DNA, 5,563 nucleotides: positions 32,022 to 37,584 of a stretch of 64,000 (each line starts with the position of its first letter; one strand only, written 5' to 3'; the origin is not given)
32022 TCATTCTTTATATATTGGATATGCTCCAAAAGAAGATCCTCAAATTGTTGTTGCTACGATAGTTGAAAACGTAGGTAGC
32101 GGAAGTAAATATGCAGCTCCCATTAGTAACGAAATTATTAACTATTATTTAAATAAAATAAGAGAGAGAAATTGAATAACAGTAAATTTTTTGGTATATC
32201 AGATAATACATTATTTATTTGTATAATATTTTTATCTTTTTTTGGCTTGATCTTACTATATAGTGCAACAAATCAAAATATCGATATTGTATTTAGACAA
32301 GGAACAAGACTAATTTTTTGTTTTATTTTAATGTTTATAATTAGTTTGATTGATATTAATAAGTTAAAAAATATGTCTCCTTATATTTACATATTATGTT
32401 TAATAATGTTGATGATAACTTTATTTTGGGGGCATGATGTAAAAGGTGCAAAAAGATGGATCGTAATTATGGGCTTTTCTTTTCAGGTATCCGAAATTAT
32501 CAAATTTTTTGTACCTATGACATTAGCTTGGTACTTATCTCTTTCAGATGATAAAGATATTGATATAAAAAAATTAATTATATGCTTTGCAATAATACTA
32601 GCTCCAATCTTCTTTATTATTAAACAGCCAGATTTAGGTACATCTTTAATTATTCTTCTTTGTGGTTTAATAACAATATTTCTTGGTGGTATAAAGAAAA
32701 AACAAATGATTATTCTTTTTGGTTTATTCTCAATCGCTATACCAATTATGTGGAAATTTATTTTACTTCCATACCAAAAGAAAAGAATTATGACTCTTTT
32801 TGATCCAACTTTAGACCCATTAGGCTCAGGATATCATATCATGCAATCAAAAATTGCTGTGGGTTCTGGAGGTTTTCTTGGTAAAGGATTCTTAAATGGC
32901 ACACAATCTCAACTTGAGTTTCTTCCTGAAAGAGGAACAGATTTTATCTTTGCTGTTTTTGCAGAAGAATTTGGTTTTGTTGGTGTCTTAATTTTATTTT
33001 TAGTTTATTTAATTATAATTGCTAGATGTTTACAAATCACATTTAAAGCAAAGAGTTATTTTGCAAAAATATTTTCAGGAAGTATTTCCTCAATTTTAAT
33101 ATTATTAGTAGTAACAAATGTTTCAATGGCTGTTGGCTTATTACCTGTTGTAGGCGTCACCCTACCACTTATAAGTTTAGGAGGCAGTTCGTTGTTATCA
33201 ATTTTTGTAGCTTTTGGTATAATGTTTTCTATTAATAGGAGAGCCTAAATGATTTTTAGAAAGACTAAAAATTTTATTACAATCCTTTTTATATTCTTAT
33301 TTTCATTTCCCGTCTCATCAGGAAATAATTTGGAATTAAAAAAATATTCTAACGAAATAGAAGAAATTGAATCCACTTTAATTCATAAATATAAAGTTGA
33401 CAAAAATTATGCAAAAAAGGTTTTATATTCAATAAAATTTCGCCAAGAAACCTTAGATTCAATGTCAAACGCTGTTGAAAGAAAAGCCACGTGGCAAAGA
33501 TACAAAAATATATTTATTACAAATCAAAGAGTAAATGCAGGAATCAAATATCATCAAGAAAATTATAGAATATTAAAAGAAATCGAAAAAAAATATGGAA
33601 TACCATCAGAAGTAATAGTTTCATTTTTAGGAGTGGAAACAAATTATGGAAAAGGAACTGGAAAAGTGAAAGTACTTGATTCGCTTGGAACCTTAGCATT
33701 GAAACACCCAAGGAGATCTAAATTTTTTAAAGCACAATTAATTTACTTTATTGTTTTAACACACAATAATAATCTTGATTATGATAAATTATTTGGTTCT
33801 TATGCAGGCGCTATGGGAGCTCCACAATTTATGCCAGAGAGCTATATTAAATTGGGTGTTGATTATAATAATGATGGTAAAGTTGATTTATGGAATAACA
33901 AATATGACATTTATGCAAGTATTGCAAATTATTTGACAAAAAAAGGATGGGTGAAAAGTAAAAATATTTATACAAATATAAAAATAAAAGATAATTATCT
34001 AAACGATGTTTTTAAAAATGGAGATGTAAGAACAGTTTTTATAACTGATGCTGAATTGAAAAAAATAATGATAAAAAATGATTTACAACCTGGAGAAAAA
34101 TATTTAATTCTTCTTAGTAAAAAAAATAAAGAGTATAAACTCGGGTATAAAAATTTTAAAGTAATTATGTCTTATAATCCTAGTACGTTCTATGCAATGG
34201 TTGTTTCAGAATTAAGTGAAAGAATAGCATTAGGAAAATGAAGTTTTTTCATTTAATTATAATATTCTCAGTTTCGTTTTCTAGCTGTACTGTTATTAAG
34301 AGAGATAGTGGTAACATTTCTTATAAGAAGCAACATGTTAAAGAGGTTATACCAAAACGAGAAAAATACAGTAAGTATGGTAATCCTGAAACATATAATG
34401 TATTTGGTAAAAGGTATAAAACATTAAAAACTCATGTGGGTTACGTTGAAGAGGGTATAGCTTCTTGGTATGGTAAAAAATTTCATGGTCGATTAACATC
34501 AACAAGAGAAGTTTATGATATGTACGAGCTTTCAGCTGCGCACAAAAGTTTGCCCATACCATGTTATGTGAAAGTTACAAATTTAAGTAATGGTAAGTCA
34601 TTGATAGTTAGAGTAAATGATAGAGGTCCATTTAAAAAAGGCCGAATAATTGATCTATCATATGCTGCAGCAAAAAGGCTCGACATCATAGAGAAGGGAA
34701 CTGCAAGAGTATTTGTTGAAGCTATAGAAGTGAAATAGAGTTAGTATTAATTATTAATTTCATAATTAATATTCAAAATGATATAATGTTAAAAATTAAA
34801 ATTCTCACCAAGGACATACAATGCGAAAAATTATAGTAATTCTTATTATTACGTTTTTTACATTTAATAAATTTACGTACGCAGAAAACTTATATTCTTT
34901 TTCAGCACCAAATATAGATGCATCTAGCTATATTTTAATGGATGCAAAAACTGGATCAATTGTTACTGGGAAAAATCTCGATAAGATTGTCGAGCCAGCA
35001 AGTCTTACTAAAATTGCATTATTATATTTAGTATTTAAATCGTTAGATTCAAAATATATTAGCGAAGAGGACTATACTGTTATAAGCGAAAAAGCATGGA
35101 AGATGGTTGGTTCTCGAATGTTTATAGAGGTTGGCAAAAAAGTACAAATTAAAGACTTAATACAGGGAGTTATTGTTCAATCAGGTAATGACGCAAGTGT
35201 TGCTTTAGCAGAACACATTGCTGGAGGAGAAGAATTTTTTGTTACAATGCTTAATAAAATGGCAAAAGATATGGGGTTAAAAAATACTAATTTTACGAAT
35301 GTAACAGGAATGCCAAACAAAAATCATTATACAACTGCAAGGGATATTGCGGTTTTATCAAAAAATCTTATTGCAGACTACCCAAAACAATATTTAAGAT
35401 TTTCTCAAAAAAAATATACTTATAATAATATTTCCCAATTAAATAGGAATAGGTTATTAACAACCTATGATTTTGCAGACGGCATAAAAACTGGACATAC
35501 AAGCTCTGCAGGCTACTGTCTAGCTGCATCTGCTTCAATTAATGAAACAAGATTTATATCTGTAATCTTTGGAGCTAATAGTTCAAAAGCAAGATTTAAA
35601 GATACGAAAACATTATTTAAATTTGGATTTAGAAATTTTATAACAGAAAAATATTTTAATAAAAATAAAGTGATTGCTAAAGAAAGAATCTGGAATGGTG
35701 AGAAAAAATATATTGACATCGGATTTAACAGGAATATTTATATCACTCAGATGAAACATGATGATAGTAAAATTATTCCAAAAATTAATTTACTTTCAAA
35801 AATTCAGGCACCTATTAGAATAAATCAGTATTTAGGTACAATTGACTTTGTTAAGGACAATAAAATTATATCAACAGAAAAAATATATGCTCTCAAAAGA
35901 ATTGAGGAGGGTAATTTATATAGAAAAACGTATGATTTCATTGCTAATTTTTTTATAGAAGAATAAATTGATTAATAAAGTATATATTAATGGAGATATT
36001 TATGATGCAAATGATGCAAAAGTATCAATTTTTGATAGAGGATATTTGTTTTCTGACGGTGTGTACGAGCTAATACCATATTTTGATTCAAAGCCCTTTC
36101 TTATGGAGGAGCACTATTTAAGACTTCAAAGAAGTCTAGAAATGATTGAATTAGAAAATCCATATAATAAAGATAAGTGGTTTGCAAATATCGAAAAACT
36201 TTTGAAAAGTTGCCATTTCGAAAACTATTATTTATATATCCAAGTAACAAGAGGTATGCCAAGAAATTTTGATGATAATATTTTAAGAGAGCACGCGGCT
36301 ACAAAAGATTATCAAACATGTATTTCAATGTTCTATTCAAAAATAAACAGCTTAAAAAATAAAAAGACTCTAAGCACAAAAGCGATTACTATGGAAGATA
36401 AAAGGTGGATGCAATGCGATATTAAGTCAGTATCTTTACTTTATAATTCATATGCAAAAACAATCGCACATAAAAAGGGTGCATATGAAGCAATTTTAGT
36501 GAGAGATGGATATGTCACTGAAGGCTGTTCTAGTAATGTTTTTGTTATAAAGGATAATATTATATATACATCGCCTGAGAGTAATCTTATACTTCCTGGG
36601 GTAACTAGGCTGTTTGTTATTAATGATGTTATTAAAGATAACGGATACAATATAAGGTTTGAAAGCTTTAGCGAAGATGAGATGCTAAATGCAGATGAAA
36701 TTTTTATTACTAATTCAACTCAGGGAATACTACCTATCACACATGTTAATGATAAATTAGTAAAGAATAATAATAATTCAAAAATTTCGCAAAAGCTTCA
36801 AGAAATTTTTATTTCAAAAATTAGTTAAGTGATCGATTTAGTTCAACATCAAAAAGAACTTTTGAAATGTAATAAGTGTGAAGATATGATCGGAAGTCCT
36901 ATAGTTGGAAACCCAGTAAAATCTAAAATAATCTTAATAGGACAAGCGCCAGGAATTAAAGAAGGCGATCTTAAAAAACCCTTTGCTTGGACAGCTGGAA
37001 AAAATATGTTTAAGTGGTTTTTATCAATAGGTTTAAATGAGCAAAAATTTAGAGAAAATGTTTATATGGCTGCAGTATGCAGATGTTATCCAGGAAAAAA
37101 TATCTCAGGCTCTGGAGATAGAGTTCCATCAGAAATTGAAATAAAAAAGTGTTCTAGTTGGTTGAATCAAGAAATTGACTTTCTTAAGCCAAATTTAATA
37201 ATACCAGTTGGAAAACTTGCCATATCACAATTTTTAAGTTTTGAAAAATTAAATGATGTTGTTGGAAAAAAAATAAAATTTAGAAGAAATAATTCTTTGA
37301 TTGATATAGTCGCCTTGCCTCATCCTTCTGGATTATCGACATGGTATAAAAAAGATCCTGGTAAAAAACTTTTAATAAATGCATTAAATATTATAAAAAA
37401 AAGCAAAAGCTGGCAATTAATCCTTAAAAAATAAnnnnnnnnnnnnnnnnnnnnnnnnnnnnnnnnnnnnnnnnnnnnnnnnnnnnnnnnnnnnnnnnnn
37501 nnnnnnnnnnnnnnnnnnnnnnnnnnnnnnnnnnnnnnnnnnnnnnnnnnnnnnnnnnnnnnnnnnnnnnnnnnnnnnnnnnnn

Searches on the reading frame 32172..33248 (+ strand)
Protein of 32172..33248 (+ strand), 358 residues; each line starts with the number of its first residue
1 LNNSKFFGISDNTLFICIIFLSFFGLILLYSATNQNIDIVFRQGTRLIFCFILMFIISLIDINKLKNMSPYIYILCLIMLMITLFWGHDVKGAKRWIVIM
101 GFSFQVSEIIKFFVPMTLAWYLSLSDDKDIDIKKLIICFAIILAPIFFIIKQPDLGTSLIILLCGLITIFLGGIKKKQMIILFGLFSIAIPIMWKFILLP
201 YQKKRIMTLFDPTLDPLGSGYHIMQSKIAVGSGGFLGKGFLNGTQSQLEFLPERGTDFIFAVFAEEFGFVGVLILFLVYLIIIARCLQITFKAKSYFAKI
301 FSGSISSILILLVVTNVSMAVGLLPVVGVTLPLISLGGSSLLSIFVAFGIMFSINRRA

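Call 35: search_protein_families(library=pfam, proteins=[window:32172-33248:+], max_evalue=0.00001)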
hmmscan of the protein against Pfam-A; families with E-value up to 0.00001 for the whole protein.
window:32172-33248:+ (358 aa): 1 family
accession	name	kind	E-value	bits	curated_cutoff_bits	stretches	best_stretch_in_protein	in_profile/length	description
PF01098.24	FTSW_RODA_SPOVE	-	2.4e-93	313.4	26.4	1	14-356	4-352/356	Cell cycle protein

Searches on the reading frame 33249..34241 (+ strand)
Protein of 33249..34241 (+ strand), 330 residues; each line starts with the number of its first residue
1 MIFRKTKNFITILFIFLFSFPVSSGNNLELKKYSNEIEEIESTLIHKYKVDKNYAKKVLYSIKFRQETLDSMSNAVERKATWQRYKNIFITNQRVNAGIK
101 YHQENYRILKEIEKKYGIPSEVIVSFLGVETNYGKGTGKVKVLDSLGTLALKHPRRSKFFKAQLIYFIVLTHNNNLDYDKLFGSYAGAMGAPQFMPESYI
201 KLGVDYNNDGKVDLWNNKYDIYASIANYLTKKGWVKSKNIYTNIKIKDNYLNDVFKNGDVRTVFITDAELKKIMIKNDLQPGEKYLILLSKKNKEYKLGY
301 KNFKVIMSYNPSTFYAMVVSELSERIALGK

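Call 35: search_protein_families(library=pfam, proteins=[window:33249-34241:+], max_evalue=0.00001)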
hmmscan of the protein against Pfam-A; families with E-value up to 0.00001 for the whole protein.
window:33249-34241:+ (330 aa): 1 family
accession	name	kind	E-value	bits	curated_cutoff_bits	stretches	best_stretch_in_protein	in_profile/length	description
PF13406.11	SLT_2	-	2.1e-82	277.1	24.3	1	36-324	5-292/292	Transglycosylase SLT domain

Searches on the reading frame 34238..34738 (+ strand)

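Call 63: search_protein_families(library=pfam, proteins=[window:34238-34738:+], max_evalue=0.00001)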
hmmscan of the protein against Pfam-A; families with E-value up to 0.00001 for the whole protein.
window:34238-34738:+ (166 aa): 1 family
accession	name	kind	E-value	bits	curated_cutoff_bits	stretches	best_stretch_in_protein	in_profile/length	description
PF03330.24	DPBB_1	-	3e-26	91.9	28.8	1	71-159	2-82/83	Lytic transglycolase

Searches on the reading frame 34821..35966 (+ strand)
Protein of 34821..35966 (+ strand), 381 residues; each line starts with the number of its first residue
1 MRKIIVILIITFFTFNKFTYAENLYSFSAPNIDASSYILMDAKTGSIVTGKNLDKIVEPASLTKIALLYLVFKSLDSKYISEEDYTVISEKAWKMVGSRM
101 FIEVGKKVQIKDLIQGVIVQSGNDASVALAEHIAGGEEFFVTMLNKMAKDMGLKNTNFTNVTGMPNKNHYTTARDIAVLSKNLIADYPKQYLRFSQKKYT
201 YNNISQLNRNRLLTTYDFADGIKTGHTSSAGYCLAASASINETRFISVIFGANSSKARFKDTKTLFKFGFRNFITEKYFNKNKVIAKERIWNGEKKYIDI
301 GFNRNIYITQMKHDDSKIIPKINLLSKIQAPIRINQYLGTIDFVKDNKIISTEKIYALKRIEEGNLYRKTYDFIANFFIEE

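Call 63: search_protein_families(library=pfam, proteins=[window:34821-35966:+], max_evalue=0.00001)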
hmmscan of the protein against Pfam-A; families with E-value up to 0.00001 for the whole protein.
window:34821-35966:+ (381 aa): 3 families
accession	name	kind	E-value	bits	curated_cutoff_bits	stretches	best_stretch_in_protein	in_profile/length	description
PF00768.25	Peptidase_S11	-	1.6e-75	254.1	27.6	1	27-253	5-238/239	D-alanyl-D-alanine carboxypeptidase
PF07943.18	PBP5_C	-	2.4e-17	63.3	21.2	1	273-363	1-91/91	Penicillin-binding protein 5, C-terminal domain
PF13354.11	Beta-lactamase2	-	1.9e-11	44.1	22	1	39-208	4-168/214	Beta-lactamase enzyme family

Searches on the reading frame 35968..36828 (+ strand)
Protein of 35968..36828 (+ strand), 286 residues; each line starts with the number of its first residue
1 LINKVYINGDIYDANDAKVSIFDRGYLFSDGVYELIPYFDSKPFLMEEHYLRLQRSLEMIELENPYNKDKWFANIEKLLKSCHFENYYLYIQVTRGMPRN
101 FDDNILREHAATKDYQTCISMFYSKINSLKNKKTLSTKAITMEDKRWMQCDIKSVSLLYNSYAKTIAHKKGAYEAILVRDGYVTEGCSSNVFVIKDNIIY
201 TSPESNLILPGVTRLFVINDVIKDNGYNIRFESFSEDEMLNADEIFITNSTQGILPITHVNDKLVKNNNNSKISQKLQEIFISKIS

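Call 63: search_protein_families(library=pfam, proteins=[window:35968-36828:+], max_evalue=0.00001)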
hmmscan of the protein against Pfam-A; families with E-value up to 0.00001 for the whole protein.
window:35968-36828:+ (286 aa): 1 family
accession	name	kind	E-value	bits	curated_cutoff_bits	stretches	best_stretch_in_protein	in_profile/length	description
PF01063.24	Aminotran_4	-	5.5e-46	157.6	28.5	1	31-259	1-222/223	Amino-transferase class IV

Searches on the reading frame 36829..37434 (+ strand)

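Call 63: search_protein_families(library=pfam, proteins=[window:36829-37434:+], max_evalue=0.00001)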
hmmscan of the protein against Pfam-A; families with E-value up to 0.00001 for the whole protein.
window:36829-37434:+ (201 aa): 1 family
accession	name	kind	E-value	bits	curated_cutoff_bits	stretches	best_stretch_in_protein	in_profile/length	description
PF03167.25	UDG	-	2.3e-28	99.5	24.3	1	26-177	3-128/141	Uracil DNA glycosylase superfamily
